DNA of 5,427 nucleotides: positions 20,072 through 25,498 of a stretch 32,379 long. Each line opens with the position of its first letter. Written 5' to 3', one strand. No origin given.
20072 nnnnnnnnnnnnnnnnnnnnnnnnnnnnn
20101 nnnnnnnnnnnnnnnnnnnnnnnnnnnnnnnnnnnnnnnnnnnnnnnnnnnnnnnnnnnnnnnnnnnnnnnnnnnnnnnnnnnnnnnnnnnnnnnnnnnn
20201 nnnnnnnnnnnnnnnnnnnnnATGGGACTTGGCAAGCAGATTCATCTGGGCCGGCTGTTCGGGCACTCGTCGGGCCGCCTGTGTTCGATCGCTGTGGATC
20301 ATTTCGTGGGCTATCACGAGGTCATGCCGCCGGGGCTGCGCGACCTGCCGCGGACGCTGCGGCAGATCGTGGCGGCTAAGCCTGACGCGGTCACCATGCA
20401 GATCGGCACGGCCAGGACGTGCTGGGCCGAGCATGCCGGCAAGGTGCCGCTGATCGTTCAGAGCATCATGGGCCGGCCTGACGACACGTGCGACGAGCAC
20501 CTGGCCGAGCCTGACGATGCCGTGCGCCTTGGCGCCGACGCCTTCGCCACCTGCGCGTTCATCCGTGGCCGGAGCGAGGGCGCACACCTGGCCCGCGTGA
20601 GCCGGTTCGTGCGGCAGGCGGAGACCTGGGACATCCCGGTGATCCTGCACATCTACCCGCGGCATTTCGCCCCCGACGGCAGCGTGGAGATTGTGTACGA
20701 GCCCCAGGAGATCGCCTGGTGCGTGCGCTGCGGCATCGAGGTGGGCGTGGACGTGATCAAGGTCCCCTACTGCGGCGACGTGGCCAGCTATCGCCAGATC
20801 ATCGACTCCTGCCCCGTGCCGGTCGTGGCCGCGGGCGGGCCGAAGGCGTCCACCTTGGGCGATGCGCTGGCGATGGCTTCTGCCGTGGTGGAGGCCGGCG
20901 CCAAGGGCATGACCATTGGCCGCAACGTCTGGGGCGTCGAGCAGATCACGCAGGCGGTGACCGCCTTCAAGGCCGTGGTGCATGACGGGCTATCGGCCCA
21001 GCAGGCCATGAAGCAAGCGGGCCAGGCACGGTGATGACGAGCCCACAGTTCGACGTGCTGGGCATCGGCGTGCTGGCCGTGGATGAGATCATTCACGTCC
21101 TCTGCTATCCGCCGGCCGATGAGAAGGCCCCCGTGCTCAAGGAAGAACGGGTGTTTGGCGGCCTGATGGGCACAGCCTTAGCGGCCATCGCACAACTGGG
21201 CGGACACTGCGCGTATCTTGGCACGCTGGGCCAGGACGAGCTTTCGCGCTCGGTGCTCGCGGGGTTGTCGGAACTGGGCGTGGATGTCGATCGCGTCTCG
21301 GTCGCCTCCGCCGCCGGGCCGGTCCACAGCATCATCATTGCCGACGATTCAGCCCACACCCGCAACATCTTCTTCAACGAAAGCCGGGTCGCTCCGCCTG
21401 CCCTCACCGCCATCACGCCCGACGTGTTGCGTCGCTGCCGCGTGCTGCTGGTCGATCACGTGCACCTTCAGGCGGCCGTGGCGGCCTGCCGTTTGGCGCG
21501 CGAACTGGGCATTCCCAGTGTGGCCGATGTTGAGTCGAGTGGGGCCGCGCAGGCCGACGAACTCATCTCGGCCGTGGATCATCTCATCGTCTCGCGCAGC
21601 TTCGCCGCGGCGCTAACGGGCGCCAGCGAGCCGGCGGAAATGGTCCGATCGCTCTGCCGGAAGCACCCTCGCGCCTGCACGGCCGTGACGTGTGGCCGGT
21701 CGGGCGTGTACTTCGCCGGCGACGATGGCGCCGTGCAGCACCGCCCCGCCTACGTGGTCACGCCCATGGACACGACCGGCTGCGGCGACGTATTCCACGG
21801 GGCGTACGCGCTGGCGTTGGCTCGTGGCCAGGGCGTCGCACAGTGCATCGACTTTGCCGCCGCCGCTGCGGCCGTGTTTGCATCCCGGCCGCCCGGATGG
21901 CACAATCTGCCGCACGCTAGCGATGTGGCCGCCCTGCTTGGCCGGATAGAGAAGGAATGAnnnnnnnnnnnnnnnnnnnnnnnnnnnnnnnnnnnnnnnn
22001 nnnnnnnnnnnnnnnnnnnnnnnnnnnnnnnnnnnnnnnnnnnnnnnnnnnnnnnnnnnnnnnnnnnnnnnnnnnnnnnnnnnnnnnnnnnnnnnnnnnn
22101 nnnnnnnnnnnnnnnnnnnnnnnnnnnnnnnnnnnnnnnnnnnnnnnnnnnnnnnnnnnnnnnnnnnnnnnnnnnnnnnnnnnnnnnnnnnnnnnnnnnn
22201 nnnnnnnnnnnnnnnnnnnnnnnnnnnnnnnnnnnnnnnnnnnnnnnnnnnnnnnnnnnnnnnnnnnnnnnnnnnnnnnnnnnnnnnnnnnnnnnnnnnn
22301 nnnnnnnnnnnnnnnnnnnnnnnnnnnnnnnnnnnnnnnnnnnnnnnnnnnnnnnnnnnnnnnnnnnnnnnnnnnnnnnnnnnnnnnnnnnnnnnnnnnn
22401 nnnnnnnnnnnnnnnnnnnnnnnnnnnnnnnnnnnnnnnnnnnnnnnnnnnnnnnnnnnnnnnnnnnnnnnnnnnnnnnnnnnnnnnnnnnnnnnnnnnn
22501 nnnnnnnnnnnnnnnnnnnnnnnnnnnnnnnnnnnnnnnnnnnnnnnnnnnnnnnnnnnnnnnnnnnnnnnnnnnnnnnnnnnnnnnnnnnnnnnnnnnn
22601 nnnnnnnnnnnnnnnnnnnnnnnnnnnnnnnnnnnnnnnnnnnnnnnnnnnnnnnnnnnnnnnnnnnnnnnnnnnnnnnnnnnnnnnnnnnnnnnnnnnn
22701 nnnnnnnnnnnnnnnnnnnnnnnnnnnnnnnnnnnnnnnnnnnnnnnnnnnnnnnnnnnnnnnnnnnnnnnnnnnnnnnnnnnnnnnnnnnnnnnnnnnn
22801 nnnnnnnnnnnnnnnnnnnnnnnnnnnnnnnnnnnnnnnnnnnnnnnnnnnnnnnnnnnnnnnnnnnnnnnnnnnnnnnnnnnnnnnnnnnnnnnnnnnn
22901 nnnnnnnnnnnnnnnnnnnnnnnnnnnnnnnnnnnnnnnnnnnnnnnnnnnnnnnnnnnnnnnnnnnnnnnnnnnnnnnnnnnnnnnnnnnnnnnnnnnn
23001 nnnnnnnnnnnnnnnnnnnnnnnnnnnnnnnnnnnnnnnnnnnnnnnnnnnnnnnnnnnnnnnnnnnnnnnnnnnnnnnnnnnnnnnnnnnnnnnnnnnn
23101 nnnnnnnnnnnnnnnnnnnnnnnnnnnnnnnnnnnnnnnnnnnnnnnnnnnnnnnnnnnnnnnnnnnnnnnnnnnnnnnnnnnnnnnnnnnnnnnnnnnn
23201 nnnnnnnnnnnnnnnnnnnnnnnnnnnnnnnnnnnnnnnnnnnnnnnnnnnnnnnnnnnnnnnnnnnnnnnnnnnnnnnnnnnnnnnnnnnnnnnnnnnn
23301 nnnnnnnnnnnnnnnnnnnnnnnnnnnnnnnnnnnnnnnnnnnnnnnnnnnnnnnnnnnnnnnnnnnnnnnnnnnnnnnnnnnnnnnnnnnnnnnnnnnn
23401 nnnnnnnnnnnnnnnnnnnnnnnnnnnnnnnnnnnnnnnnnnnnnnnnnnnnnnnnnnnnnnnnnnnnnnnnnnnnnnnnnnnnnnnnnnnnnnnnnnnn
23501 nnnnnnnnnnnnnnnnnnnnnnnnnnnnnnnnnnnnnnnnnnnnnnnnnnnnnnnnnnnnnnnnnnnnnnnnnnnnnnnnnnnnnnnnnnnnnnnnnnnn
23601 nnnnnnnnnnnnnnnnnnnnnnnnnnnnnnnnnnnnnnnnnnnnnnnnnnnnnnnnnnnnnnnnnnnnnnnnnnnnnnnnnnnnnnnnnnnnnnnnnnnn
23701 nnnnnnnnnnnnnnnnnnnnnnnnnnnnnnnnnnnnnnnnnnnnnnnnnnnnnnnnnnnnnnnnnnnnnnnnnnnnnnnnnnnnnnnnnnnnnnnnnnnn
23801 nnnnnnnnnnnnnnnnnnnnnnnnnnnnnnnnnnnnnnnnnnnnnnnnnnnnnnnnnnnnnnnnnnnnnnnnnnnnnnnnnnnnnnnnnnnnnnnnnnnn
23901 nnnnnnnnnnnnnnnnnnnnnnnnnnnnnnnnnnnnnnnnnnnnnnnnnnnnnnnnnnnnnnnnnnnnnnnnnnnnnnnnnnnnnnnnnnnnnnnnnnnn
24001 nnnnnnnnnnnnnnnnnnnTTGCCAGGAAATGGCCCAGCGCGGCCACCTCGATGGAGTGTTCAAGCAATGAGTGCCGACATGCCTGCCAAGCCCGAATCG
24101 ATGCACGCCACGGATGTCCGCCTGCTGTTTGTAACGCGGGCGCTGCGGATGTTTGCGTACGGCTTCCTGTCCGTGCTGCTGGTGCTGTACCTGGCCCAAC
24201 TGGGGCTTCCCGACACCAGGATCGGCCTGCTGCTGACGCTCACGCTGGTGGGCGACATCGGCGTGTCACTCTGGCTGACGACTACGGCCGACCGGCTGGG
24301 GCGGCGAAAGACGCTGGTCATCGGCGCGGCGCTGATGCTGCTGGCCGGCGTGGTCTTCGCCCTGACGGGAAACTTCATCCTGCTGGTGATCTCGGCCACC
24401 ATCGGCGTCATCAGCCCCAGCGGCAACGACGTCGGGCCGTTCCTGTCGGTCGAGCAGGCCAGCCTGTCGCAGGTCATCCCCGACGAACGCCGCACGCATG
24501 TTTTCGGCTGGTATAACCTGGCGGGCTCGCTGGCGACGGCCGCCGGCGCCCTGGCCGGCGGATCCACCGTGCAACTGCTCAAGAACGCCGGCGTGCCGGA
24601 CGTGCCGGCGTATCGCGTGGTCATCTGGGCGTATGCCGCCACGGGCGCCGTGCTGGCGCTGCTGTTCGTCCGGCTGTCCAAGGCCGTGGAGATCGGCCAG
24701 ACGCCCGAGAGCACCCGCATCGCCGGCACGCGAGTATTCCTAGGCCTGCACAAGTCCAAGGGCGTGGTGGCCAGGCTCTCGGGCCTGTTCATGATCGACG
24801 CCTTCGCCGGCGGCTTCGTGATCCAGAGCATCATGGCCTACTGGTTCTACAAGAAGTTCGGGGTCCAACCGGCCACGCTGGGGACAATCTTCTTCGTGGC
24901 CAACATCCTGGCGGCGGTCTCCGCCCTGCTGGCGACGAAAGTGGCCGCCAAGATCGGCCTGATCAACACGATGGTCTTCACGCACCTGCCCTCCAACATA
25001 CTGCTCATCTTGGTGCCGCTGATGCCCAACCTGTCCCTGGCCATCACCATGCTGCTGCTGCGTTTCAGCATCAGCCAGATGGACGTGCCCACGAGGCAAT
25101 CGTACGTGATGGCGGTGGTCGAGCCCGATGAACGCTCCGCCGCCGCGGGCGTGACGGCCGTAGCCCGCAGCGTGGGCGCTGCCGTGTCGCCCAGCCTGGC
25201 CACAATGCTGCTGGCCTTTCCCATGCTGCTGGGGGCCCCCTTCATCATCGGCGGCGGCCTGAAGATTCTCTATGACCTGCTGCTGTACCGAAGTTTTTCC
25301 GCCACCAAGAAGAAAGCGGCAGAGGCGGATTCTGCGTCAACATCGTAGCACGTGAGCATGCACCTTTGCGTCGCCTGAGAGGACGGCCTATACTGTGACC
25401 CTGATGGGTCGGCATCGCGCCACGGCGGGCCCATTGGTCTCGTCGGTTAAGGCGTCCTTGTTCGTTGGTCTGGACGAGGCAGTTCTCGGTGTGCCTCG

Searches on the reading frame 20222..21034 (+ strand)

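Call 46: search_protein_families(library=pfam, proteins=[window:20222-21034:+], max_evalue=0.001)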
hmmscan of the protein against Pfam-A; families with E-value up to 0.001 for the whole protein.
window:20222-21034:+ (270 aa): 1 family
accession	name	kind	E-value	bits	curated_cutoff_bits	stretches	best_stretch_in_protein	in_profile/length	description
PF01791.15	DeoC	-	1.5e-28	100.4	23.8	1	23-237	4-227/229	DeoC/LacD family aldolase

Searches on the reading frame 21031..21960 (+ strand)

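Call 46: search_protein_families(library=pfam, proteins=[window:21031-21960:+], max_evalue=0.001)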
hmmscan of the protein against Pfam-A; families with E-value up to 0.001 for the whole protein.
window:21031-21960:+ (309 aa): 1 family
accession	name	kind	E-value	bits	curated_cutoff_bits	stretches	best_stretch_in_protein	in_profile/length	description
PF00294.29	PfkB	-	1.2e-32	113.9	25.8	1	16-286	6-292/302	pfkB family carbohydrate kinase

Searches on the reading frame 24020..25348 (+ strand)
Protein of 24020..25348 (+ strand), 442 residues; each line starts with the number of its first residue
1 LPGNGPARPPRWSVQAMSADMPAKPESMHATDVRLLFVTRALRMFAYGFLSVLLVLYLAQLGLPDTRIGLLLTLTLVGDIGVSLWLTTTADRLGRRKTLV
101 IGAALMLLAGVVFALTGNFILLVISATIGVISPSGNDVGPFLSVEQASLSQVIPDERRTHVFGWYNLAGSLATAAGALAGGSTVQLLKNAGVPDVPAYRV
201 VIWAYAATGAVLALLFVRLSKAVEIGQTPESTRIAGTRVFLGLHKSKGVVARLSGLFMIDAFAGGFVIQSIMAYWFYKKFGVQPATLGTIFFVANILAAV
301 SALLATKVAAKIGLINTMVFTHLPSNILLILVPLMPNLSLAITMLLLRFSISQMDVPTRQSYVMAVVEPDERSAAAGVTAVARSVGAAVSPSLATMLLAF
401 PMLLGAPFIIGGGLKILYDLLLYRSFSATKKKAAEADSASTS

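Call 47: search_protein_families(library=pfam, proteins=[window:24020-25348:+], max_evalue=0.001)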
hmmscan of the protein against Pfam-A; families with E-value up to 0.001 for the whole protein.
window:24020-25348:+ (442 aa): 3 families
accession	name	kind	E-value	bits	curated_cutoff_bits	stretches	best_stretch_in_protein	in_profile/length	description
PF07690.21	MFS_1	-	1.1e-32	113.7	33.4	2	36-391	1-347/347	Major Facilitator Superfamily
PF13347.12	MFS_2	-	2e-05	23.7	27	1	158-400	132-383/427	MFS/sugar transport protein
PF12832.13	MFS_1_like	-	3.3e-05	23.5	25.2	1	50-346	15-309/373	MFS_1 like family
